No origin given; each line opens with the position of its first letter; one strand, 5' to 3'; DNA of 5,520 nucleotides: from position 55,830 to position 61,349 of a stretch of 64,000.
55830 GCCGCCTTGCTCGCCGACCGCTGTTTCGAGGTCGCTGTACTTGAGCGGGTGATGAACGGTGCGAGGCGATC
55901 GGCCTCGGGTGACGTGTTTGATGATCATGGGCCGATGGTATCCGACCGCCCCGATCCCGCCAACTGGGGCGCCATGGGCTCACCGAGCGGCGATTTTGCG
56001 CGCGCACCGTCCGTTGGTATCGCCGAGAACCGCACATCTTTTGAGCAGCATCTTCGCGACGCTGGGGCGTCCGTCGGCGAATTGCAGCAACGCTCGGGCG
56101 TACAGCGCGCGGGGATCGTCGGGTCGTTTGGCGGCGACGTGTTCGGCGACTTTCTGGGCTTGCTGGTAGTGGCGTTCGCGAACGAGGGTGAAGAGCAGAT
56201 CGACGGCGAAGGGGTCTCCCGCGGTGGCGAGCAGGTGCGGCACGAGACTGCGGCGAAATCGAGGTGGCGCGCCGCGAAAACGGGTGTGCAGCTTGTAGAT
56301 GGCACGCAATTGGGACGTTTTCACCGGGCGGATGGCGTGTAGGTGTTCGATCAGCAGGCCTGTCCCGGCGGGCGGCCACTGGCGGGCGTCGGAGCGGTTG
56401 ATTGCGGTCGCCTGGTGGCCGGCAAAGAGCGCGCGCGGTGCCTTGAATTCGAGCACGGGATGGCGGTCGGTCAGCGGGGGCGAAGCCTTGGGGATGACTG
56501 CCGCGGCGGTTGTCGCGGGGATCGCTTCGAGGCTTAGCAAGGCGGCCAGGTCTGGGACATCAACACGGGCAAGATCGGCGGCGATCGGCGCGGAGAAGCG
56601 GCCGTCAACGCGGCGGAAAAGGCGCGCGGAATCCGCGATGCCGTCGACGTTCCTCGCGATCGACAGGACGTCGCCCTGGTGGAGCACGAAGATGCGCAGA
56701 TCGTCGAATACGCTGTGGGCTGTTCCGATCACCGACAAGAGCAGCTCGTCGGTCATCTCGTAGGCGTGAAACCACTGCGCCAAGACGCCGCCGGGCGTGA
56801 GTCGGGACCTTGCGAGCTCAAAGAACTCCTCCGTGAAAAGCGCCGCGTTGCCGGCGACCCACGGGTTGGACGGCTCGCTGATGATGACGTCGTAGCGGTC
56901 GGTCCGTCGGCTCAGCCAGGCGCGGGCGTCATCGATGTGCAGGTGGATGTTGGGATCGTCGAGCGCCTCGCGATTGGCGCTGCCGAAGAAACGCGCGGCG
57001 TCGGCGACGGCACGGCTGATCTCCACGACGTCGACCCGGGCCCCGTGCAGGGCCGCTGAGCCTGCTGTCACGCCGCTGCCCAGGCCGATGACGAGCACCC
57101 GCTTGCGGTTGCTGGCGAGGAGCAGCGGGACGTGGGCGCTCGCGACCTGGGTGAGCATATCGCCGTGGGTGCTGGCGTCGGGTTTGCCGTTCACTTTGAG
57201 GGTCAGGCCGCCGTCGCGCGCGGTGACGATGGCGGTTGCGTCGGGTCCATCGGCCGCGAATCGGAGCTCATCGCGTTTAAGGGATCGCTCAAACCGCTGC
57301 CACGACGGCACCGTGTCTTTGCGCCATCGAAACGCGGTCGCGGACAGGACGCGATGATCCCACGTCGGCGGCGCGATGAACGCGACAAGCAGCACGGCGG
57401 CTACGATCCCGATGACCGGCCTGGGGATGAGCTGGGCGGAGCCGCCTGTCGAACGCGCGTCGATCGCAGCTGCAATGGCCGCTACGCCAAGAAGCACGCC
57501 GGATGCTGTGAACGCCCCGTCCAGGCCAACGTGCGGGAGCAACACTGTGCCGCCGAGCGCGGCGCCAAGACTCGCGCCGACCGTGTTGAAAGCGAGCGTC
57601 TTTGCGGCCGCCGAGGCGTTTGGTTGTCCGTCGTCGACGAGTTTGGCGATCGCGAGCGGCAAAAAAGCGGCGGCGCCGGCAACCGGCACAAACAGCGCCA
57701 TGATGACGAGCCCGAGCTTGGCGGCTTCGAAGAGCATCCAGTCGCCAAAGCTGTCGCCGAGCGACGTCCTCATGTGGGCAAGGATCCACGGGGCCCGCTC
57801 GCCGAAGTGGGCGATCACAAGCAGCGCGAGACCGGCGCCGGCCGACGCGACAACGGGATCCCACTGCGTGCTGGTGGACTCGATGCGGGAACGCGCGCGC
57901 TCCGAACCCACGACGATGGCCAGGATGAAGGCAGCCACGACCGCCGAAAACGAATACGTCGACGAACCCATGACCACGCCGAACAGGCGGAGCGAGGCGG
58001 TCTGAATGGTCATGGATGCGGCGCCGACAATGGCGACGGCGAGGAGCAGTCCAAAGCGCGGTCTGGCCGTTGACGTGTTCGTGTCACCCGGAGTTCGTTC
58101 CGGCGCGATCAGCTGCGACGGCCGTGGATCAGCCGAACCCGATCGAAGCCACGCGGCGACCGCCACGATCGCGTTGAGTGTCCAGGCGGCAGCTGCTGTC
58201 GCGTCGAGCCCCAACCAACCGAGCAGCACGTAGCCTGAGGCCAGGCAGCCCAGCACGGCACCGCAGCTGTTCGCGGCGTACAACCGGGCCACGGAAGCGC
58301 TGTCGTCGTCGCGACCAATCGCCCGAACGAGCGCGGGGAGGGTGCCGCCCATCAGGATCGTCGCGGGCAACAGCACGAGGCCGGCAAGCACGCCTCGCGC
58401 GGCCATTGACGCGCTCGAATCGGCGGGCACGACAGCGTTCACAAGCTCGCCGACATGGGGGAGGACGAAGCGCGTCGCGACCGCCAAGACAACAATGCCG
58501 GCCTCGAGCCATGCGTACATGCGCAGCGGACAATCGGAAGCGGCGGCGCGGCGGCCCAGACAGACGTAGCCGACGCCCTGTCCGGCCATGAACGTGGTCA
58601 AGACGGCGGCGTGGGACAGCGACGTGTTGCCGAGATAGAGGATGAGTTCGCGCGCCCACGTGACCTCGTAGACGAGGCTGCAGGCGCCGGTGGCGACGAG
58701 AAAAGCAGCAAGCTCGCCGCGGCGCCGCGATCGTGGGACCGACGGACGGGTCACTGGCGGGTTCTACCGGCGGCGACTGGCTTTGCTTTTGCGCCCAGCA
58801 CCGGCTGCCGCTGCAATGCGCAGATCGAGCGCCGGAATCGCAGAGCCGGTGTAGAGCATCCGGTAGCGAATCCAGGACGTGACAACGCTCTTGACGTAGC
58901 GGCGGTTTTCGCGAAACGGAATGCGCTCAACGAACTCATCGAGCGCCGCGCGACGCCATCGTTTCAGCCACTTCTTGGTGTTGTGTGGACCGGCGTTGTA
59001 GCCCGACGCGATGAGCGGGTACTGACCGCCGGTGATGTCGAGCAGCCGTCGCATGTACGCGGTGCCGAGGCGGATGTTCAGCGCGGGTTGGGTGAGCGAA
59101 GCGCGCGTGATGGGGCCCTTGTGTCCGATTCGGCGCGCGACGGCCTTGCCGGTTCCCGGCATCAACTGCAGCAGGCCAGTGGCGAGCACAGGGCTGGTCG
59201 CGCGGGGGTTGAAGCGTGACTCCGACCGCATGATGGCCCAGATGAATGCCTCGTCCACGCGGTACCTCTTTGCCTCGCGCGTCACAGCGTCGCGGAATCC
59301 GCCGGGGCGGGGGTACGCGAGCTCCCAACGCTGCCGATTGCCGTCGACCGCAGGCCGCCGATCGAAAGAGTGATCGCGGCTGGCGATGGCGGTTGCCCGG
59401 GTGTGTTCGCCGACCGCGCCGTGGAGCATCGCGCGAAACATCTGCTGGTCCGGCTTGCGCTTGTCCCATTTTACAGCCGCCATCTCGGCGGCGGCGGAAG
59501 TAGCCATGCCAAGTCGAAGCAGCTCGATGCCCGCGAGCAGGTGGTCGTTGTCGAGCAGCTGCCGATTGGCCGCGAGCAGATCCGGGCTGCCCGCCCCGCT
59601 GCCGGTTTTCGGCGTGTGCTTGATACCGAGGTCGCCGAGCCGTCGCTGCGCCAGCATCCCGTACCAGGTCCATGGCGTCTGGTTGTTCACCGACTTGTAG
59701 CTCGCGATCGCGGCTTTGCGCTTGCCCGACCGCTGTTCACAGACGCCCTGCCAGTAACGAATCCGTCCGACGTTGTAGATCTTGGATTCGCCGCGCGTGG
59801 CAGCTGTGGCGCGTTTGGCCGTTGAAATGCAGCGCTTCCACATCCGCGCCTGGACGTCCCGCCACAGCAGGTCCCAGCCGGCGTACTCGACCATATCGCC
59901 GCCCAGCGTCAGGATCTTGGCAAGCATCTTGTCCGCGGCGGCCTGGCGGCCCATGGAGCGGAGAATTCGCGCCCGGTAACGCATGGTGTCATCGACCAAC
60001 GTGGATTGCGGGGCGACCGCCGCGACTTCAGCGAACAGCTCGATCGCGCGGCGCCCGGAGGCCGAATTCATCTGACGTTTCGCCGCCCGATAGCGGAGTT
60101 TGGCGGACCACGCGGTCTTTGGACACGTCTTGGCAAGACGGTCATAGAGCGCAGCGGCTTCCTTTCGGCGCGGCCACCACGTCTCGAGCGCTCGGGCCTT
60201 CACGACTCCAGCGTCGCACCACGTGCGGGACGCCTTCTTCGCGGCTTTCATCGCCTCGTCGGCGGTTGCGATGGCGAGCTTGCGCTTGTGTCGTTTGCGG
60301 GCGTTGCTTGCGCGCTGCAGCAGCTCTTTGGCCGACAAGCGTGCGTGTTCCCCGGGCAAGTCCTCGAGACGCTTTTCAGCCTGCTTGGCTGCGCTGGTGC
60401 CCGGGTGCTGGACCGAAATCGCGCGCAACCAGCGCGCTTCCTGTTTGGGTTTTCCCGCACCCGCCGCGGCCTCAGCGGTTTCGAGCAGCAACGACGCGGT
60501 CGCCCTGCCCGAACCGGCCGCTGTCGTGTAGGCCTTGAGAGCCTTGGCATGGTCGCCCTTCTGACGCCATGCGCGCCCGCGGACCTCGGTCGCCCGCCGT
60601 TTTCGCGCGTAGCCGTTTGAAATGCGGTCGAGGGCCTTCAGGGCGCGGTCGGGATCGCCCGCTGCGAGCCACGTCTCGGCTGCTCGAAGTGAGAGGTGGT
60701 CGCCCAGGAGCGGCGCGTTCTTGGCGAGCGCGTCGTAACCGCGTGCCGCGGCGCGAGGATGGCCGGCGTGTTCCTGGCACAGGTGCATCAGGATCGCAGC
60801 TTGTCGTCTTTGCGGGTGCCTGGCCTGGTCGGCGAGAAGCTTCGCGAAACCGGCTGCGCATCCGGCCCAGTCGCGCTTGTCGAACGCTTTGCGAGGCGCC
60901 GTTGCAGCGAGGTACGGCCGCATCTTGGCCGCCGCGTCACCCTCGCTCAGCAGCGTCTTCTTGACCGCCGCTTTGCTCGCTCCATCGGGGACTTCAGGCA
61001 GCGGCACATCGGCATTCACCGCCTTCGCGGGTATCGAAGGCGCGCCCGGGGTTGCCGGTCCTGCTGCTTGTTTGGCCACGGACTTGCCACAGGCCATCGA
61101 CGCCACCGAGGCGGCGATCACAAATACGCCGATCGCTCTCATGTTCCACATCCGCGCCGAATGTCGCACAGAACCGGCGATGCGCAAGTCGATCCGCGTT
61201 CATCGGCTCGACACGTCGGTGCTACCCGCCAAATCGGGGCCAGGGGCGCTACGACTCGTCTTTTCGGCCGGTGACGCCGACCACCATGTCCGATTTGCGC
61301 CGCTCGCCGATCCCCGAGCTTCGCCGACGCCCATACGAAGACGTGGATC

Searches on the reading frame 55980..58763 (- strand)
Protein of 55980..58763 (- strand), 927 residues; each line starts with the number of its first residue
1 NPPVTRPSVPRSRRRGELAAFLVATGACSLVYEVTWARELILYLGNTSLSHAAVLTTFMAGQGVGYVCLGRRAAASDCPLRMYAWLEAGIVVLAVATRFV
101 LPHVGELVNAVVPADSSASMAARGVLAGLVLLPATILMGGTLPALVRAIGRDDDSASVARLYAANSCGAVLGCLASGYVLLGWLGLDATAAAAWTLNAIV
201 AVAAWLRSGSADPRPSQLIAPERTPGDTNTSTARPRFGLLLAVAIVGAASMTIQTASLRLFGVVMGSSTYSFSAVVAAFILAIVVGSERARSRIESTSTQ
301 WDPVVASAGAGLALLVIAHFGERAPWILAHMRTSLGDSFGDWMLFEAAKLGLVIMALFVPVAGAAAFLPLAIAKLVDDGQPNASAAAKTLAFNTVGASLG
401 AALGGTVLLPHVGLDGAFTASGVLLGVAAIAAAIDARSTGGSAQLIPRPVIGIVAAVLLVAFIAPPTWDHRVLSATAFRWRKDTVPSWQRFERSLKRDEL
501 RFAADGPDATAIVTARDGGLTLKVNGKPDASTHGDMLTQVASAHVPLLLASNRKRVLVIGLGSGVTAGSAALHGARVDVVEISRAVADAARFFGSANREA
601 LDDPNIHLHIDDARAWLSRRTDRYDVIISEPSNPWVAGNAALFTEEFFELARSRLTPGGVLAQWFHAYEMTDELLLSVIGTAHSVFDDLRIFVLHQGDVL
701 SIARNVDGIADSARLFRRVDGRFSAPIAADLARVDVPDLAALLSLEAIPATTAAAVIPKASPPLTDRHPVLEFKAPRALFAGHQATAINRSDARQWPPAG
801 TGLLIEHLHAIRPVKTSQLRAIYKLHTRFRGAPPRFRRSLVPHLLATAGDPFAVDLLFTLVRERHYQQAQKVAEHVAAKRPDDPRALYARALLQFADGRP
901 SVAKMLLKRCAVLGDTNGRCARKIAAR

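Call 83: search_protein_families(library=pfam, proteins=[window:55980-58763:-], max_evalue=0.0001)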
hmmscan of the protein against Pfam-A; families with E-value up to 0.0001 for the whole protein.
window:55980-58763:- (927 aa): 1 family
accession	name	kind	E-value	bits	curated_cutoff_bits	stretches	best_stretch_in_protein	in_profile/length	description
PF01564.23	Spermine_synth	-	1.1e-16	61.3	22.9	1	543-690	9-157/186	Spermine/spermidine synthase domain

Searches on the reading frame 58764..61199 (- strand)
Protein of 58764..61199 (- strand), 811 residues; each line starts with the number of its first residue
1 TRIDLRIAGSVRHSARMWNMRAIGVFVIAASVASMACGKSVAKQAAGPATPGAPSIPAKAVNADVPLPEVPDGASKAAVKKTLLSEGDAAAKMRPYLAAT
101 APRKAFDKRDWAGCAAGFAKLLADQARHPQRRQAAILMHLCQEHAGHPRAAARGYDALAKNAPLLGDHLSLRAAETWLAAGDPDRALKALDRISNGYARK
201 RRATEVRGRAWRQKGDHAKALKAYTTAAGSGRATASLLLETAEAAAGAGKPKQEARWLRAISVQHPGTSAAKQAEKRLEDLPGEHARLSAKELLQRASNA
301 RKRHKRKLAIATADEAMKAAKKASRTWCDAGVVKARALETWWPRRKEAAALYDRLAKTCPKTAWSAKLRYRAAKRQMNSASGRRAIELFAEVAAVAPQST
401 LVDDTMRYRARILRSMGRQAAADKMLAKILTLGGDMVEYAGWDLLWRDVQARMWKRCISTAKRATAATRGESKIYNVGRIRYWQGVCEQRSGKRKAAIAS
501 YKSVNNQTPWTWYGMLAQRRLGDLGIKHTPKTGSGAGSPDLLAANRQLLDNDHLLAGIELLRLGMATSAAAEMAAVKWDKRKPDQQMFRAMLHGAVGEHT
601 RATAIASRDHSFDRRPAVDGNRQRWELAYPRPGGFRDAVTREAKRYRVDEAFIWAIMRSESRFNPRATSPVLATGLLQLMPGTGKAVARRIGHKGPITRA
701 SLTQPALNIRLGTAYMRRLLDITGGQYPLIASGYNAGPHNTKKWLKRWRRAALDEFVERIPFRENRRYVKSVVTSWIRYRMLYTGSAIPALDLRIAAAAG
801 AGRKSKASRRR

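Call 83: search_protein_families(library=pfam, proteins=[window:58764-61199:-], max_evalue=0.0001)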
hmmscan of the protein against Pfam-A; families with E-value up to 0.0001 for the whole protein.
window:58764-61199:- (811 aa): 1 family
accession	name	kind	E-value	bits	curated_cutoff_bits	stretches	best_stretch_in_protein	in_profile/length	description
PF01464.25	SLT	-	8.3e-27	93.5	21.3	1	640-750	4-110/117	Transglycosylase SLT domain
